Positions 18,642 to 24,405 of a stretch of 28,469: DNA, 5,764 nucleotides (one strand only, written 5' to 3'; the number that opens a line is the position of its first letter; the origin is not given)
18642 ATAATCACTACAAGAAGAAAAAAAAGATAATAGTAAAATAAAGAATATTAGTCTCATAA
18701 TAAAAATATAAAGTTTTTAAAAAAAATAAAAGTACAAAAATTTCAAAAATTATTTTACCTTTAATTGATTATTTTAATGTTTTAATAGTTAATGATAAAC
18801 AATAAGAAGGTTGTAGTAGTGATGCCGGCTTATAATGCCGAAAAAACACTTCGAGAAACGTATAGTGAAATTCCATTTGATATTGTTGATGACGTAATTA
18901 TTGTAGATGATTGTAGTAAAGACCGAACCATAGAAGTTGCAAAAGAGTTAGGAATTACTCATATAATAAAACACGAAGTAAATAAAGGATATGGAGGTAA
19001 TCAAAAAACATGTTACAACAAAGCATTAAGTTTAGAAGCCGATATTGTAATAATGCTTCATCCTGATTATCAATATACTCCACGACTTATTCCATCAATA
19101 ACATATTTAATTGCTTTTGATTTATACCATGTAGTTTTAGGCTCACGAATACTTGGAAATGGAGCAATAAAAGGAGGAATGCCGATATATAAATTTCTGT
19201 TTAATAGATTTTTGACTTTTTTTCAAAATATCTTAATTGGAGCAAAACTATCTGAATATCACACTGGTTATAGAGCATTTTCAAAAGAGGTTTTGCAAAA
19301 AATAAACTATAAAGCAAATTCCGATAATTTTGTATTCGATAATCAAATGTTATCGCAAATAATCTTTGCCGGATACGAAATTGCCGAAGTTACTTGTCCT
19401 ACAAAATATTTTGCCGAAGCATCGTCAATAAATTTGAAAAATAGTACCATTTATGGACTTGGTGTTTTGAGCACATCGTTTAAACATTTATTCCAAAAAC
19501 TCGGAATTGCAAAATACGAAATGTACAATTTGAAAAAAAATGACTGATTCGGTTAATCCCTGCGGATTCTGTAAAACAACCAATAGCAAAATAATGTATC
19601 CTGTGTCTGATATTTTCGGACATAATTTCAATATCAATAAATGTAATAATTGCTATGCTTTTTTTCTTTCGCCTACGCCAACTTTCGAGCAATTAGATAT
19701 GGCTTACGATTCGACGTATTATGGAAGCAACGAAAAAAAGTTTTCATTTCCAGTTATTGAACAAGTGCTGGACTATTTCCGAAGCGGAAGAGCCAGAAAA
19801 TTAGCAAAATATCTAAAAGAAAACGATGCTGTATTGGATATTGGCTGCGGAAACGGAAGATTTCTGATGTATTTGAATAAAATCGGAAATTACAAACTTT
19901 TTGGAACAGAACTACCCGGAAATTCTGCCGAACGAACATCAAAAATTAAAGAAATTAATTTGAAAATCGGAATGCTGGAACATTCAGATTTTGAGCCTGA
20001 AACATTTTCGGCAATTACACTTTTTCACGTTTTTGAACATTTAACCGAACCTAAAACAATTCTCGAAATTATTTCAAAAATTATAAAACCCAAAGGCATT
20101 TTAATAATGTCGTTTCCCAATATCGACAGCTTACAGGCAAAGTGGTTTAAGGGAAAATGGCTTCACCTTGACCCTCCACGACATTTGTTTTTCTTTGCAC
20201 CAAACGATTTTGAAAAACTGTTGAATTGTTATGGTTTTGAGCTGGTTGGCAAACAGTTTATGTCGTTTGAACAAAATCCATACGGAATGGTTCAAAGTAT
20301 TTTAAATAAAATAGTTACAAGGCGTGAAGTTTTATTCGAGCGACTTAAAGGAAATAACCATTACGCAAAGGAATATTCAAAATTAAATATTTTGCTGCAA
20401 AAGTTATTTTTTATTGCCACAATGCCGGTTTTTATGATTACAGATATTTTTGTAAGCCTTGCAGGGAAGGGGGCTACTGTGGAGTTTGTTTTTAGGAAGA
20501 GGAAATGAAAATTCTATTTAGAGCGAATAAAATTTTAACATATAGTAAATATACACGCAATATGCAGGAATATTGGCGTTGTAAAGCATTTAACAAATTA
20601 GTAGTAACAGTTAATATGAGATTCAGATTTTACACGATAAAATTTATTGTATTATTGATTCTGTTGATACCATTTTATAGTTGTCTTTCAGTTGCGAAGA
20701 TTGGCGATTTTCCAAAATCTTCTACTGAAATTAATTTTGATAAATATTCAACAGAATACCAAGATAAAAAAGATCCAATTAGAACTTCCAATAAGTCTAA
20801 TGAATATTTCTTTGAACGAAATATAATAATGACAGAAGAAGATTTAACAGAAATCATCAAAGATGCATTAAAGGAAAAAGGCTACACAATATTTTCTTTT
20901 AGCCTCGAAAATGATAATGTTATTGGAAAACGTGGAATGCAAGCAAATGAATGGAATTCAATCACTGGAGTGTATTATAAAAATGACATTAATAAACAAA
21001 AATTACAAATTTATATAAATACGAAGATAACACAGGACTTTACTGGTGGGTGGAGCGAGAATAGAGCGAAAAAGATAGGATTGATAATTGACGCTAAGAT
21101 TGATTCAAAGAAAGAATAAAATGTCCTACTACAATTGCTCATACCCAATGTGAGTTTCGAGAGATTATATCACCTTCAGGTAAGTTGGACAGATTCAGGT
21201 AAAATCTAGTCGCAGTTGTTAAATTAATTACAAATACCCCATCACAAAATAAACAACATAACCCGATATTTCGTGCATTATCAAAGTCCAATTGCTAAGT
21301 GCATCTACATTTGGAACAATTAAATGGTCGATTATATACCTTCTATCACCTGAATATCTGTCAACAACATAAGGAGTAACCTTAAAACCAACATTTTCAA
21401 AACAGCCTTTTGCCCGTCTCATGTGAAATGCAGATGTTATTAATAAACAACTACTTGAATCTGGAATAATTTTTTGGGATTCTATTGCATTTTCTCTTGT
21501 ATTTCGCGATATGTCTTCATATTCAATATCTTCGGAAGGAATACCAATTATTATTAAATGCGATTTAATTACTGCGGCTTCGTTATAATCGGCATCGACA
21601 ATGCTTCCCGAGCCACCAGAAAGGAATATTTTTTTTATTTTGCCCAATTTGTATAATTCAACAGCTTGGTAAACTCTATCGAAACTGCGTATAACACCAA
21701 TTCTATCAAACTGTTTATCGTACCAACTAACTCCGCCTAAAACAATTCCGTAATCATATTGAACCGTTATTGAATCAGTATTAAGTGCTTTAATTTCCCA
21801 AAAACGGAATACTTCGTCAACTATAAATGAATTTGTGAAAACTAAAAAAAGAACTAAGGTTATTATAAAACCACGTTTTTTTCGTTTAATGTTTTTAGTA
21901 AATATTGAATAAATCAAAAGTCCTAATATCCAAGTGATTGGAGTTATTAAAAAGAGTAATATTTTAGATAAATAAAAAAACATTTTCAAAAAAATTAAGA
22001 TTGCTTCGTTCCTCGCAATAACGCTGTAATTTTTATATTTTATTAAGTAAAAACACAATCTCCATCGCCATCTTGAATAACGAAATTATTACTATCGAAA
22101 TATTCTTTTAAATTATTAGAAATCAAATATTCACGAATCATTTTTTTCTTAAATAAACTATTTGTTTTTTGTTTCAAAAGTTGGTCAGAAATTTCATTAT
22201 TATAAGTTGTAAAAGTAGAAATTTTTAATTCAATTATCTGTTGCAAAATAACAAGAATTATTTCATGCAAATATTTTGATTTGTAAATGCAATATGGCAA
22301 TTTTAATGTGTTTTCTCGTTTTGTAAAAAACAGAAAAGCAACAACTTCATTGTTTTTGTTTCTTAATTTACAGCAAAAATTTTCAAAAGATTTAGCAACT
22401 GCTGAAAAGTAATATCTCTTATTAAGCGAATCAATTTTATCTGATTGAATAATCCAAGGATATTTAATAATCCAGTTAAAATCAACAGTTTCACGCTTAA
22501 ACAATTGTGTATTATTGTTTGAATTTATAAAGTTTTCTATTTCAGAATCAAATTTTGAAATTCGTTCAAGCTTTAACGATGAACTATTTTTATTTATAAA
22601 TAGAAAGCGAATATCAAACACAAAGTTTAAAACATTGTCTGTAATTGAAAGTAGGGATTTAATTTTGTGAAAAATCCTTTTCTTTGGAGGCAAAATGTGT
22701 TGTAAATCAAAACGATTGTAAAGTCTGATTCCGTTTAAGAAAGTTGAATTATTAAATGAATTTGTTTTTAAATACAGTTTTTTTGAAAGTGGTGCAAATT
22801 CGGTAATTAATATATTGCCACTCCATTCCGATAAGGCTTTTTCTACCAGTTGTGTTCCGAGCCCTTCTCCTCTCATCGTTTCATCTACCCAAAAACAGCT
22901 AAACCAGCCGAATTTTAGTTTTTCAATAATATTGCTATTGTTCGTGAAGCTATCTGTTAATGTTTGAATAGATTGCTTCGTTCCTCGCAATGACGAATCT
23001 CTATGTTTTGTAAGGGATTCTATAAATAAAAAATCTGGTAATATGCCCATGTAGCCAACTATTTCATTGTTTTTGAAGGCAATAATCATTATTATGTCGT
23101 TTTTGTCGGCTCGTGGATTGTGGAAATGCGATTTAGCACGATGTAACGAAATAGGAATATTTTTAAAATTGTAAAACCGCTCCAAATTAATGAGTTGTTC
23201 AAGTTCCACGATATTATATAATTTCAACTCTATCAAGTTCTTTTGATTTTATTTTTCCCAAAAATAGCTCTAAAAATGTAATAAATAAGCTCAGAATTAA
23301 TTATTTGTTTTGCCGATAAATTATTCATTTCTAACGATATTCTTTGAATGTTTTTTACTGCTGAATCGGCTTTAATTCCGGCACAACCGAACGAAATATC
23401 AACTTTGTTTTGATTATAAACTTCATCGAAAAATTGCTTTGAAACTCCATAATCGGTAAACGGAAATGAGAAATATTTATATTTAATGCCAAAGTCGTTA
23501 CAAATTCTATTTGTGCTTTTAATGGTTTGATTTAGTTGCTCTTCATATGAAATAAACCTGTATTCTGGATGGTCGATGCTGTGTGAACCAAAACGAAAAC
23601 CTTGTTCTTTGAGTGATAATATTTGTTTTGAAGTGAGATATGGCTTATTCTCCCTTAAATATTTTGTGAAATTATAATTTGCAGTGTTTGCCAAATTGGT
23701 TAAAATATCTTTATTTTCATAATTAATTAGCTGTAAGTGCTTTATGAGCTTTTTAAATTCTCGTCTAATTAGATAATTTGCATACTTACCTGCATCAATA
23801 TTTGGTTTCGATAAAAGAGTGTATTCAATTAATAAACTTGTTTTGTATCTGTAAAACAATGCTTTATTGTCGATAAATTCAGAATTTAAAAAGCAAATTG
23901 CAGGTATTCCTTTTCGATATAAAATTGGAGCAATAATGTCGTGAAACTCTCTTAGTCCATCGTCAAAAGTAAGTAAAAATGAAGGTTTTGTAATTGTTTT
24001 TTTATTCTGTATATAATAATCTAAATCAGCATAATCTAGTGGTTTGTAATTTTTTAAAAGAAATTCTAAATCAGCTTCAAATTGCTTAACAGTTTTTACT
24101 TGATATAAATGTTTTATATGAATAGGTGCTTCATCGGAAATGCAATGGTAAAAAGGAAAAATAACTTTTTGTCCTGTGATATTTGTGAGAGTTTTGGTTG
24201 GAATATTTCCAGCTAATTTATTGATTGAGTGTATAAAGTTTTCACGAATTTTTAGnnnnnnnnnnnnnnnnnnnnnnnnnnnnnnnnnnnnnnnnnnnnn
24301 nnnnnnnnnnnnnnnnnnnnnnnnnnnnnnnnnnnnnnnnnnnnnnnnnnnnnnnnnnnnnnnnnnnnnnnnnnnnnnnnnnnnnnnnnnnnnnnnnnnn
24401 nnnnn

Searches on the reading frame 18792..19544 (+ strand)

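Call 17: search_protein_families(library=pfam, proteins=[window:18792-19544:+])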
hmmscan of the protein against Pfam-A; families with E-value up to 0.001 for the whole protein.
window:18792-19544:+ (251 aa): 1 family
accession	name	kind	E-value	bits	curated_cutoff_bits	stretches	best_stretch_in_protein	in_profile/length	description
PF00535.33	Glycos_transf_2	-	6.5e-21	75.4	23.3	1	9-171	2-167/168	Glycosyl transferase family 2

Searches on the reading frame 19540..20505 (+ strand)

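Call 17: search_protein_families(library=pfam, proteins=[window:19540-20505:+])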
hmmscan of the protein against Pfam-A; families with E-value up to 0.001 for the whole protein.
window:19540-20505:+ (322 aa): 8 families
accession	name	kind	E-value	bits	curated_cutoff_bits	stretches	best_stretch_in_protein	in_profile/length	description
PF13489.12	Methyltransf_23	-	1.5e-21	77.3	27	1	87-236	15-162/164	Methyltransferase domain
PF08241.18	Methyltransf_11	-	1.6e-13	51.5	21.2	1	99-190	1-95/95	Methyltransferase domain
PF13649.12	Methyltransf_25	-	6.2e-11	43.3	27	1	98-186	1-97/97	Methyltransferase domain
PF13847.12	Methyltransf_31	-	4.6e-10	39.8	27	1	93-194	2-113/145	Methyltransferase domain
PF08242.18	Methyltransf_12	-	5.7e-09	37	30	1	99-188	1-98/98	Methyltransferase domain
PF07021.18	MetW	-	5.4e-06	26.6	21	1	87-202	6-119/193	Methionine biosynthesis protein MetW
PF05219.18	DREV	-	0.00031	20.4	26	0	94-192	94-188/265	DREV methyltransferase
PF02353.26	CMAS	-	0.00052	19.8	27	1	91-190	59-164/273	Mycolic acid cyclopropane synthetase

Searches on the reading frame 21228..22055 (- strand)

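Call 17: search_protein_families(library=pfam, proteins=[window:21228-22055:-])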
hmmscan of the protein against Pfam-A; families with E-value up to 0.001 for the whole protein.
window:21228-22055:- (275 aa): 1 family
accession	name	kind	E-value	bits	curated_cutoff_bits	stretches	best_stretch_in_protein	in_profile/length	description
PF02698.23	DUF218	-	5.1e-27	94.8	27.6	1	101-264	1-132/133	DUF218 domain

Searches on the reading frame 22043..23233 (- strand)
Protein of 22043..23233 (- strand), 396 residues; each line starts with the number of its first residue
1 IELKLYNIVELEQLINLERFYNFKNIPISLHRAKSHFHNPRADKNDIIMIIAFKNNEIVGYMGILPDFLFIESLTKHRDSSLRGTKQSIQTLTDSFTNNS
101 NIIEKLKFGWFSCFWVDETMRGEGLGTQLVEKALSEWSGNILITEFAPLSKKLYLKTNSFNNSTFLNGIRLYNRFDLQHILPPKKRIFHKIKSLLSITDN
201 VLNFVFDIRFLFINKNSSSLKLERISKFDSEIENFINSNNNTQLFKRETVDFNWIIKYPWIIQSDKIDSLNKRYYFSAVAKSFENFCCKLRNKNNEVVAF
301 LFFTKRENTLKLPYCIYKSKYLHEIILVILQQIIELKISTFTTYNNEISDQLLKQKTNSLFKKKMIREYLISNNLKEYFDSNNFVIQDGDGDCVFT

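Call 17: search_protein_families(library=pfam, proteins=[window:22043-23233:-])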
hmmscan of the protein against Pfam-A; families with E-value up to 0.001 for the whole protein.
window:22043-23233:- (396 aa): 2 families
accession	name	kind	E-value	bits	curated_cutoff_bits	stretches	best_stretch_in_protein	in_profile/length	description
PF00583.31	Acetyltransf_1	-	4.7e-07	30.5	20.7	1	14-134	4-85/116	Acetyltransferase (GNAT) family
PF13508.13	Acetyltransf_7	-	2.5e-05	25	27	0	109-155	30-67/84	Acetyltransferase (GNAT) domain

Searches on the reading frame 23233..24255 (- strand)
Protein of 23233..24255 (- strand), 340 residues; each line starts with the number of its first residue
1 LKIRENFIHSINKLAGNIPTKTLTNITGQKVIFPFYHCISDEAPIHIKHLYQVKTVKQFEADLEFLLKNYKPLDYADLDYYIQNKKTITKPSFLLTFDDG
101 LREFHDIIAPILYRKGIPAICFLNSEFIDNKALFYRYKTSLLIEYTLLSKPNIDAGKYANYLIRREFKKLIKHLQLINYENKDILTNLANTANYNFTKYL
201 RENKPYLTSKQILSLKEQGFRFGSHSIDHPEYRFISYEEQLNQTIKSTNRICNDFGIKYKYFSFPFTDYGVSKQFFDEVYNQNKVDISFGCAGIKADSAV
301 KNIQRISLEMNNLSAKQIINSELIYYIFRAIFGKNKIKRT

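Call 17: search_protein_families(library=pfam, proteins=[window:23233-24255:-])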
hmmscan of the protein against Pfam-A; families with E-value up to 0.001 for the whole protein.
window:23233-24255:- (340 aa): 1 family
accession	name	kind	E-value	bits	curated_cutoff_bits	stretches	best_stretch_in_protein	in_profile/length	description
PF01522.26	Polysacc_deac_1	-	3.6e-15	56.5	23.1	1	87-269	3-108/124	Polysaccharide deacetylase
